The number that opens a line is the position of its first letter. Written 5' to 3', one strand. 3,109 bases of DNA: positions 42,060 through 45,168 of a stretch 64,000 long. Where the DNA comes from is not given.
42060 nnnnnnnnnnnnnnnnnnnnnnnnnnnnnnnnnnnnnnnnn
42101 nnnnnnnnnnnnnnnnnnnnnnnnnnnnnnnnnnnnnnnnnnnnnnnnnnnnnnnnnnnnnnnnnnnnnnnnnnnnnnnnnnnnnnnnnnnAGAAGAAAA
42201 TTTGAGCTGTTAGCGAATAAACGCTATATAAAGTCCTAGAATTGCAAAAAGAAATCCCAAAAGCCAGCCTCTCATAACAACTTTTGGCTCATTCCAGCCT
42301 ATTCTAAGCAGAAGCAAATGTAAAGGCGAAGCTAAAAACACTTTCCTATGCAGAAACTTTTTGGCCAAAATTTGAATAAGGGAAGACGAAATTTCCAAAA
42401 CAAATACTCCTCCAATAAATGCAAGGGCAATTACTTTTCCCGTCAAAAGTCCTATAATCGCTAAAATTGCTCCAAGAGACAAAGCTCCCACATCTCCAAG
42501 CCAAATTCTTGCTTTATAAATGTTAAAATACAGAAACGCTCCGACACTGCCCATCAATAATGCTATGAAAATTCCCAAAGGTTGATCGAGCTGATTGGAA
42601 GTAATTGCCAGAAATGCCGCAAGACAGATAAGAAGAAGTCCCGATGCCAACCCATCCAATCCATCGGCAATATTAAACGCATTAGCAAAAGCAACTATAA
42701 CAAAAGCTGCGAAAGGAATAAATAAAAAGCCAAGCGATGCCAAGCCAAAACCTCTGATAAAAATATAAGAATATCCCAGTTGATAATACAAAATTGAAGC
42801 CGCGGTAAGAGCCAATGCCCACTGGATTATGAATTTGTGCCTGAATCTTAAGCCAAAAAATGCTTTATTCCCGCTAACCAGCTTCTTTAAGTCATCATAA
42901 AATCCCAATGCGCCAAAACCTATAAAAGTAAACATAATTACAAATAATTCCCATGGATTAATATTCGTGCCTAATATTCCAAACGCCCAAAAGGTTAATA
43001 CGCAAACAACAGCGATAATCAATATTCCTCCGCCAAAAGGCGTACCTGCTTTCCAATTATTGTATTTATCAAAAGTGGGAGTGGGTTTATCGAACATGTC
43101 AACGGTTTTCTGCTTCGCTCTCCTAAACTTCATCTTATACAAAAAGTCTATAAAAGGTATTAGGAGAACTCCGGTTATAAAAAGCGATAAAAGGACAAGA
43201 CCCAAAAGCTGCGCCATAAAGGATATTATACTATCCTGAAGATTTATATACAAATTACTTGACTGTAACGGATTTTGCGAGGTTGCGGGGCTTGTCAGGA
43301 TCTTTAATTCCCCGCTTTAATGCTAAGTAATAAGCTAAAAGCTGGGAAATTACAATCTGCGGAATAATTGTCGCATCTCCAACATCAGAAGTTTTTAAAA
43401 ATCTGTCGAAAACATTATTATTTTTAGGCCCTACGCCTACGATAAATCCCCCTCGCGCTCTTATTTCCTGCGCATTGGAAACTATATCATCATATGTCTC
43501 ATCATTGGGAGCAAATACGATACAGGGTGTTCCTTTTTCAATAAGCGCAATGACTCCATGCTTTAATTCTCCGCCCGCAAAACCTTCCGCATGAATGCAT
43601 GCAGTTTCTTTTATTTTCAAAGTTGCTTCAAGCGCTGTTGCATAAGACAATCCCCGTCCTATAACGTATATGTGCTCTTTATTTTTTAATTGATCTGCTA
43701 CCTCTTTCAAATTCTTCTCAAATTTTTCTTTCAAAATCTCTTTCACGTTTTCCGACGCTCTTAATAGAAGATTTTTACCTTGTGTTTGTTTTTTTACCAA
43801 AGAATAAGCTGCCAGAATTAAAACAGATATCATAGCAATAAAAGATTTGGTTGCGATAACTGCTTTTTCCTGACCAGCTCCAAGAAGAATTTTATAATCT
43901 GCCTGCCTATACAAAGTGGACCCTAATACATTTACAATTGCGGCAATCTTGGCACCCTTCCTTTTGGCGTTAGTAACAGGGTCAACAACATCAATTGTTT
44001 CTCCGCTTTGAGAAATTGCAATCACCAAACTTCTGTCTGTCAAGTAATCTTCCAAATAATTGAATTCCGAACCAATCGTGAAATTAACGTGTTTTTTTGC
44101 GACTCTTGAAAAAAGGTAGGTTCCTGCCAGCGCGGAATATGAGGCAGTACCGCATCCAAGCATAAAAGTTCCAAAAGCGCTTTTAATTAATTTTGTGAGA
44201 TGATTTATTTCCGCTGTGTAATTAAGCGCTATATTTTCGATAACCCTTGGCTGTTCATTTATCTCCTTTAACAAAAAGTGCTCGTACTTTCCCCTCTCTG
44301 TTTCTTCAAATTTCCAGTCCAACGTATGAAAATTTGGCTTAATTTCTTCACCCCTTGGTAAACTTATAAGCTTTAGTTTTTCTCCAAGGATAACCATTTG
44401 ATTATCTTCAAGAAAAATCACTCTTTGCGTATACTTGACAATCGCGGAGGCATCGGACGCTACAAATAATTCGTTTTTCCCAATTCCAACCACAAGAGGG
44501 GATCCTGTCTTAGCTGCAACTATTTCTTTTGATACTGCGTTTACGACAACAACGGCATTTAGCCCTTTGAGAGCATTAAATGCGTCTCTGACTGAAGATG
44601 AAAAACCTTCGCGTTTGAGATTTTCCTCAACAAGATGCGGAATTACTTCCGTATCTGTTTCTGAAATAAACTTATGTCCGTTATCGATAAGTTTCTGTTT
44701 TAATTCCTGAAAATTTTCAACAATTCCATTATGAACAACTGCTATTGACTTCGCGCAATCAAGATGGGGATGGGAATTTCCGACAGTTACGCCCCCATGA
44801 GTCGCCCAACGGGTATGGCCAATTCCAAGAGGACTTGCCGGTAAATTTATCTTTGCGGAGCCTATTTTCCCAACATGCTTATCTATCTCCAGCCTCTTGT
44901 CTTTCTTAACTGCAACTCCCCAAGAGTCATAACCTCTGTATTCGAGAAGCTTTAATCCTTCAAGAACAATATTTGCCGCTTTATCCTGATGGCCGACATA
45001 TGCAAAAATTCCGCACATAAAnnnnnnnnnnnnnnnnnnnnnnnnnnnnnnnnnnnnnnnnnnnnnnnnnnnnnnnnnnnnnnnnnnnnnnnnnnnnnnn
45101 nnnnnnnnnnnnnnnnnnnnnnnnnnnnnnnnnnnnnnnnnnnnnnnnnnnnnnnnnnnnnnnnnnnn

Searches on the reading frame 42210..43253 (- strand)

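Call 5: search_protein_families(library=pfam, proteins=[window:42210-43253:-], max_evalue=0.001)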
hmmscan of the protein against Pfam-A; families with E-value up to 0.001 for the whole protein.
window:42210-43253:- (347 aa): 1 family
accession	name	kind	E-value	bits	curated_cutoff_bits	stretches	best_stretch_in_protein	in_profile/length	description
PF00953.26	Glycos_transf_4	-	4.5e-28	98.7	27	1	104-270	2-158/160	Glycosyl transferase family 4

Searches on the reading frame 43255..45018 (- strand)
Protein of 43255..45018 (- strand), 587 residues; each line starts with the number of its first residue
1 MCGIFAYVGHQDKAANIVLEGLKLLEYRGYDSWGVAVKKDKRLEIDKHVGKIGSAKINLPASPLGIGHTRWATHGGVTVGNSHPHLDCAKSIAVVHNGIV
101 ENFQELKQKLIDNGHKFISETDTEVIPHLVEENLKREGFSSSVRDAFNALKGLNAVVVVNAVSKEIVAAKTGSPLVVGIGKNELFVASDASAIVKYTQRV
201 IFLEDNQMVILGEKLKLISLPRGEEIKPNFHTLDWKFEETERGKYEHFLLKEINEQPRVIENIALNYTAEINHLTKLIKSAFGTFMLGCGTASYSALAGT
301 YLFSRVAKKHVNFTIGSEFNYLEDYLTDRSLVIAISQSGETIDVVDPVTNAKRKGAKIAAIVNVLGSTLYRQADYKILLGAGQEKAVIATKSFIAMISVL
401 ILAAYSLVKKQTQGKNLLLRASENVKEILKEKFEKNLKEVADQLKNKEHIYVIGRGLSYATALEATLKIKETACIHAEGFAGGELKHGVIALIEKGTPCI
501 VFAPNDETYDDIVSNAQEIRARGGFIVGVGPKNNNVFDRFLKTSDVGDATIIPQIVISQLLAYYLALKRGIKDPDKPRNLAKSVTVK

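Call 5: search_protein_families(library=pfam, proteins=[window:43255-45018:-], max_evalue=0.001)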
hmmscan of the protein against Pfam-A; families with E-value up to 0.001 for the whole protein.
window:43255-45018:- (587 aa): 4 families
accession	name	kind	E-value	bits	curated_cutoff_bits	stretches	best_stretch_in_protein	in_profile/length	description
PF01380.27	SIS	-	6.4e-40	136.4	25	2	285-403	9-128/131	SIS domain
PF13522.11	GATase_6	-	9.7e-18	64.9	27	1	64-189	12-130/130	Glutamine amidotransferase domain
PF13537.11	GATase_7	-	8.4e-15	55.3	25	1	82-194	13-122/123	Glutamine amidotransferase domain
PF13580.11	SIS_2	-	9e-07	29.4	27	0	422-526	10-108/138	SIS domain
